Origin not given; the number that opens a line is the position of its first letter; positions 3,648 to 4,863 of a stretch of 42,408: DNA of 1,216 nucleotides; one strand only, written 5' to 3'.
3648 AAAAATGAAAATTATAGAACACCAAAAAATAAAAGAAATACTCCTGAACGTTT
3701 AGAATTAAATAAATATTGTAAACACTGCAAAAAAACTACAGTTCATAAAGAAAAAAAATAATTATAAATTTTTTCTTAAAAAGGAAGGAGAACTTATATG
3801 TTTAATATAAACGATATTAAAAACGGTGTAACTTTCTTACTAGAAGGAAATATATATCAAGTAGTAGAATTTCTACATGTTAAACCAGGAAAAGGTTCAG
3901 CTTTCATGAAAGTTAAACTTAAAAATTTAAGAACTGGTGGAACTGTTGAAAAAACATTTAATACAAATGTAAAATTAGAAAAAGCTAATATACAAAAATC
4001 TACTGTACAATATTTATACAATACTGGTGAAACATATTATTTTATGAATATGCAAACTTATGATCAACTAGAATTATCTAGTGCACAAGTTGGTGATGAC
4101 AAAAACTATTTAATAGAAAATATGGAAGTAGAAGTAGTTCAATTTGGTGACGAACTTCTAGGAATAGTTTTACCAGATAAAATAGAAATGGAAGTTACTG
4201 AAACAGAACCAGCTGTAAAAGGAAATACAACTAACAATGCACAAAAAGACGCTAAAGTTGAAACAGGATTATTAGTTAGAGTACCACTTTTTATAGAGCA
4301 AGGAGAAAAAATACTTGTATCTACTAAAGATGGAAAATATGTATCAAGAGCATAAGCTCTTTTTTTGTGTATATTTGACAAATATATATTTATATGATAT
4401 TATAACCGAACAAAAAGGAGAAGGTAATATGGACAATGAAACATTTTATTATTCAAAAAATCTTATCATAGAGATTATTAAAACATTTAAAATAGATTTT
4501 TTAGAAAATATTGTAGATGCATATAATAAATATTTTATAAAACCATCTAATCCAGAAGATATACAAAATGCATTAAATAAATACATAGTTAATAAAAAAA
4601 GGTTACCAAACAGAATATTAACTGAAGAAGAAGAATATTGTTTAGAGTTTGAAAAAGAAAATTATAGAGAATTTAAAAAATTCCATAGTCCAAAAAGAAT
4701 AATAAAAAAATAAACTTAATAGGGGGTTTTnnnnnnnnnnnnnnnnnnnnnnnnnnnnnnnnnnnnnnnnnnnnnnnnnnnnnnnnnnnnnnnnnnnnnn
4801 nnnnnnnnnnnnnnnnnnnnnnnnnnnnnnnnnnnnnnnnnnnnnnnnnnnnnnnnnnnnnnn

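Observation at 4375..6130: Self-contained two-gene cassette of unknown function between efp and an IS110 element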

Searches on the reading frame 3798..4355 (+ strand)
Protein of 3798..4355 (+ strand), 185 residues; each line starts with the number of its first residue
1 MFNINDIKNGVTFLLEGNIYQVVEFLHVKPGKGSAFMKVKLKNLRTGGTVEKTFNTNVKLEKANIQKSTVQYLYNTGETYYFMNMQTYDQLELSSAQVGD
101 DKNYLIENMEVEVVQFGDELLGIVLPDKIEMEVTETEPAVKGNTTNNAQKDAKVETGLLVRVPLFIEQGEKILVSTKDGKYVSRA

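Call 20: find_related_loci(query=window:3798-4355:+, collection=genome_contigs, flank=10000)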
Query window:3798-4355:+ (185 aa) in genome_contigs; peptide patterns used: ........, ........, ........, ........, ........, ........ (x = any residue, [..] = any of these).
600 stretches matched a pattern (row limit reached: there are more); 499 encode a relative of the query (tblastn E <= 1e-3); the best 80 are kept; 80 distinct loci.
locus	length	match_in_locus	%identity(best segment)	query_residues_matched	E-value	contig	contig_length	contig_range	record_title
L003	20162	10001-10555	84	1-185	4e-102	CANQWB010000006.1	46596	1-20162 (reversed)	MAG: uncultured Bacilli bacterium isolate Lapin-014__bin1 genome assembly, contig: Lapin-014__NODE_539_length_46596_cov_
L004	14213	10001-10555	83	1-185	7e-103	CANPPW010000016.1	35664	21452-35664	MAG TPA_asm: uncultured Tenericutes bacterium isolate SRR15730559_bin.36_metawrap_v1.3_MAG genome assembly, contig: NODE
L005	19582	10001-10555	80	1-185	1e-100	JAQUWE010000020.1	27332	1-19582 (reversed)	MAG: Bacilli bacterium isolate STD2_183 NODE_6188_length_27332_cov_4.873222_Sandtown_D2, whole genome shotgun sequence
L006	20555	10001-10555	82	1-185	4e-100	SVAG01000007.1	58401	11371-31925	MAG: Lactobacillales bacterium isolate SIG196 NODE_12606_length_58401_cov_6.128290, whole genome shotgun sequence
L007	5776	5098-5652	81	1-185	1e-99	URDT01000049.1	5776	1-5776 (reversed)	uncultured Tenericutes bacterium isolate UMGS900 genome assembly, contig: NODE_6850_length_5776_cov_4.128970, whole geno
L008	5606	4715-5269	82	1-185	4e-100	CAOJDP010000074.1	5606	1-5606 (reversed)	MAG TPA_asm: uncultured Bacillales bacterium isolate SRR15604593_bin.36_metawrap_v1.3_MAG genome assembly, contig: NODE.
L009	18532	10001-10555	82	1-185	2e-99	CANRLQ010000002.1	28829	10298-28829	MAG: uncultured Bacilli bacterium isolate Lapin-011__bin79 genome assembly, contig: Lapin-011__NODE_1512_length_28829_co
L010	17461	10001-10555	81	1-185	2e-99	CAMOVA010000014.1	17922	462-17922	MAG: uncultured Firmicutes bacterium isolate SRR873606_bin.76_metaWRAP_v1.3_MAG genome assembly, contig: NODE_6059_lengt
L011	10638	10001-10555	81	1-185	2e-99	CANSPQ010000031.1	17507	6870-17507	MAG TPA_asm: uncultured Bacillales bacterium isolate SRR15730548_bin.42_metawrap_v1.3_MAG genome assembly, contig: NODE.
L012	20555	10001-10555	82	1-185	3e-99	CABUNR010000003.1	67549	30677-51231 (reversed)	MAG TPA_asm: uncultured Firmicutes bacterium isolate MGYG-HGUT-04175 genome assembly, contig: GUT_GENOME258596_3, whole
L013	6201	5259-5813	81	1-185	1e-98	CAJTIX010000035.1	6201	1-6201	MAG TPA_asm: uncultured Bacilli bacterium isolate MGBC103251 genome assembly, contig: MGBC103251.35, whole genome shotgu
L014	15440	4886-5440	81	1-185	1e-98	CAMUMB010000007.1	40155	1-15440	MAG TPA_asm: uncultured Bacillales bacterium isolate SRR14038239_bin.65_metawrap_v1.3_MAG genome assembly, contig: NODE.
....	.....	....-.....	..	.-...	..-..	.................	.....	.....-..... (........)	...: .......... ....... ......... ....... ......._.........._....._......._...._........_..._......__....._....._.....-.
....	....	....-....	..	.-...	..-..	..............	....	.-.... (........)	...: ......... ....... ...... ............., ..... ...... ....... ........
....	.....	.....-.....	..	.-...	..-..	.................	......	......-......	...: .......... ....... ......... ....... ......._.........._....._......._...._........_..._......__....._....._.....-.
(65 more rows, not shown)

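Call 98: find_encoding_contigs(protein=window:3798-4355:+, flank=5000, max_places=10)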
Protein window:3798-4355:+ (185 aa): 12 contigs read that carry it; 9 places shown.
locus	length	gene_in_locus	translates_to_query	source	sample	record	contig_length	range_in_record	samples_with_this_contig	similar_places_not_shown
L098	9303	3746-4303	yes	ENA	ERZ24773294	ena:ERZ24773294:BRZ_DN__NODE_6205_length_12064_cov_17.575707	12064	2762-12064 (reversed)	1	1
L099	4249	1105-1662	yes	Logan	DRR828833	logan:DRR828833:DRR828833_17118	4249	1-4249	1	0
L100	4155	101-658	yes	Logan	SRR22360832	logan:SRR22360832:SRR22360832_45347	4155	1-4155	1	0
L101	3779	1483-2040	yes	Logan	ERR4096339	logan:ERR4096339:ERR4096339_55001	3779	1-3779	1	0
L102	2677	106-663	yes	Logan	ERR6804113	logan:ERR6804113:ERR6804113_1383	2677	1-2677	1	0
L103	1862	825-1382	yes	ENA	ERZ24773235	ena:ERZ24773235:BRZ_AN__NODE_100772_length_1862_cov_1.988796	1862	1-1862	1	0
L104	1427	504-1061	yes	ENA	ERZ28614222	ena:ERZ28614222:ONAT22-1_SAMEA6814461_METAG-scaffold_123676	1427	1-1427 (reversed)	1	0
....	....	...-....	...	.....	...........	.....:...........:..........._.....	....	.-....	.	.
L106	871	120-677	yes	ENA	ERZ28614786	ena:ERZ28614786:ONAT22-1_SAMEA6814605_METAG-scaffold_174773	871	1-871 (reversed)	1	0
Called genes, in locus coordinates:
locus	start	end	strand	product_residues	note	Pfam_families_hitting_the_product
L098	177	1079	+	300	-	PF01261:AP_endonuc_2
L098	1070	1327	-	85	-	-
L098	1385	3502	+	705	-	PF03717:PBP_dimer, PF00905:Transpeptidase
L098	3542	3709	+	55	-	PF00471:Ribosomal_L33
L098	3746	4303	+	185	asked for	PF08207:EFP_N, PF01132:EFP, PF09285:Elong-fact-P_C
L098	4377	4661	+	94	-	-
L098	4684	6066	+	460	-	-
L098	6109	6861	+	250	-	PF00106:adh_short, PF08659:KR, PF23441:SDR, PF13561:adh_short_C2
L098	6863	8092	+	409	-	PF06838:Met_gamma_lyase, PF01053:Cys_Met_Meta_PP (weak)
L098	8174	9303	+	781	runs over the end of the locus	PF13641:Glyco_tranf_2_3, PF00535:Glycos_transf_2, PF13632:Glyco_trans_2_3 (faint), PF00534:Glycos_transf_1, PF13692:Glyco_trans_1_4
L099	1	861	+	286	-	?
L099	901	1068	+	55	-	PF00471:Ribosomal_L33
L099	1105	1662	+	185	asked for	PF08207:EFP_N, PF01132:EFP, PF09285:Elong-fact-P_C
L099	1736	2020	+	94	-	-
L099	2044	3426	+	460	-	-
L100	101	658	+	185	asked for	PF08207:EFP_N, PF01132:EFP, PF09285:Elong-fact-P_C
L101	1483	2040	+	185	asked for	PF08207:EFP_N, PF01132:EFP, PF09285:Elong-fact-P_C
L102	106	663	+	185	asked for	PF08207:EFP_N, PF01132:EFP, PF09285:Elong-fact-P_C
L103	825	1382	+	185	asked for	PF08207:EFP_N, PF01132:EFP, PF09285:Elong-fact-P_C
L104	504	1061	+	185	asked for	PF08207:EFP_N, PF01132:EFP, PF09285:Elong-fact-P_C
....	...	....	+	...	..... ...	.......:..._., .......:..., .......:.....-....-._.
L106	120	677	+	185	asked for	PF08207:EFP_N, PF01132:EFP, PF09285:Elong-fact-P_C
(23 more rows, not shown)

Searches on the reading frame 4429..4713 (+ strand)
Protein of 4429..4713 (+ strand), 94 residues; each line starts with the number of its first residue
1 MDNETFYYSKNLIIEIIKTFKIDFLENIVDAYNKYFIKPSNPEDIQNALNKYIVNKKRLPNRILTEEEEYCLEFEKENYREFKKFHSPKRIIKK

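Call 3: search_protein_families(library=pfam, proteins=[window:4429-4713:+], max_evalue=1)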
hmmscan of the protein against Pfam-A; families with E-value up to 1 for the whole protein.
window:4429-4713:+ (94 aa): 1 family
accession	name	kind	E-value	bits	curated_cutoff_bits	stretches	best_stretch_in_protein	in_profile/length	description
PF11447.13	DUF3201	-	0.0057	16.6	25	1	19-77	80-139/153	Protein of unknown function (DUF3201)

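Call 4: search_protein_families(library=padloc, proteins=[window:4429-4713:+], max_evalue=1)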
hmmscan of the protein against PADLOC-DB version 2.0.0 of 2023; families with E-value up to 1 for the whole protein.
window:4429-4713:+ (94 aa): 0 families

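Call 5: search_protein_families(library=phrogs, proteins=[window:4429-4713:+], max_evalue=1)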
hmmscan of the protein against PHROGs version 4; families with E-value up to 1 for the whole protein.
window:4429-4713:+ (94 aa): 0 families

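Call 6: search_protein_families(library=ncbifam, proteins=[window:4429-4713:+], max_evalue=1)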
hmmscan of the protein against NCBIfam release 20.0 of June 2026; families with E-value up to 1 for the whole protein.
window:4429-4713:+ (94 aa): 2 families
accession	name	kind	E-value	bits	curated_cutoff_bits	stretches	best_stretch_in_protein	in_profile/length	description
NF033609.2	MSCRAMM_ClfA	exception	0.31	8.6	1150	1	17-57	433-470/934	MSCRAMM family adhesin clumping factor ClfA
NF052665.1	CC0731_fam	equivalog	0.34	10.8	130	0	68-77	53-62/74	CC0731 family SpdR-regulated protein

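Call 8: find_homologous_proteins(query=window:4429-4713:+, max_evalue=0.01)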
Query window:4429-4713:+ (94 aa): 5 proteins with E <= 0.01 among 5 candidates.
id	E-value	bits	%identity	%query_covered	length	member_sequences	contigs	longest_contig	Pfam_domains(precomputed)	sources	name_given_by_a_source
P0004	2.7e-53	196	100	100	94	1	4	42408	-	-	-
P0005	9.4e-43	162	87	100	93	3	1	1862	-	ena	-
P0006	2.5e-39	151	80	95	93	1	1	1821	-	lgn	-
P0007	5.0e-32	128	64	100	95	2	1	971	-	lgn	-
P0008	2.0e-28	116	64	100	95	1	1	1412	-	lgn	-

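Call 72: find_encoding_contigs(protein=P0008, flank=3000)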
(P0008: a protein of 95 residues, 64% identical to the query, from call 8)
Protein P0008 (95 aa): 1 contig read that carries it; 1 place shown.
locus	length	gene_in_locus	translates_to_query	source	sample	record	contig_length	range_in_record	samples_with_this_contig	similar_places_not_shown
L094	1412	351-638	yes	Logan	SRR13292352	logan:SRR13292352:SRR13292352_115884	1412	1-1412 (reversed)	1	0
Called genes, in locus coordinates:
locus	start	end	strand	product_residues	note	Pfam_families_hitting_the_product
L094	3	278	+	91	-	?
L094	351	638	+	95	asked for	-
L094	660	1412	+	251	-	?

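Call 73: find_encoding_contigs(protein=P0007, flank=3000)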
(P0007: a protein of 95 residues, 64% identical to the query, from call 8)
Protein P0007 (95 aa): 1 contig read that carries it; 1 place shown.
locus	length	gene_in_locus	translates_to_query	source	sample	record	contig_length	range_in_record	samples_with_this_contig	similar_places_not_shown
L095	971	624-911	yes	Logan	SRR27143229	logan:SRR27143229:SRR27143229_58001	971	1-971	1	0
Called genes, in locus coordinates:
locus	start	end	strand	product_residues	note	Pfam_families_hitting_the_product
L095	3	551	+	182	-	?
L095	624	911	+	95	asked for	-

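Call 94: search_solved_structures(query=A2, max_evalue=10)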
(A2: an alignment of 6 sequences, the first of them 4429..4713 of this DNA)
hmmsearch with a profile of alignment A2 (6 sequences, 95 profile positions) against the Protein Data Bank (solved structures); distinct sequences matched with E-value up to 10: 6.
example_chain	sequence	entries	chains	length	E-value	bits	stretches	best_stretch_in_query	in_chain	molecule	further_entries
2vr3_A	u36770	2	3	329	0.04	17.7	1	17-55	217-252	CLUMPING FACTOR A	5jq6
1n67_A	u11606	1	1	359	0.048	17.4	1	17-55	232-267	Clumping Factor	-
4dcc_A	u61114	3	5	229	0.43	14.4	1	16-71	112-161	Putative haloacid dehalogenase-like hydrolase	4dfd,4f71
4f72_A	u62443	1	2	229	0.44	14.4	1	16-71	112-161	Putative haloacid dehalogenase-like hydrolase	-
3evy_A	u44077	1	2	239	0.7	13.7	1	41-89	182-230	Putative type I restriction enzyme R protein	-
9njy_A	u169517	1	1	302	1.2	13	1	17-55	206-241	Clumping factor A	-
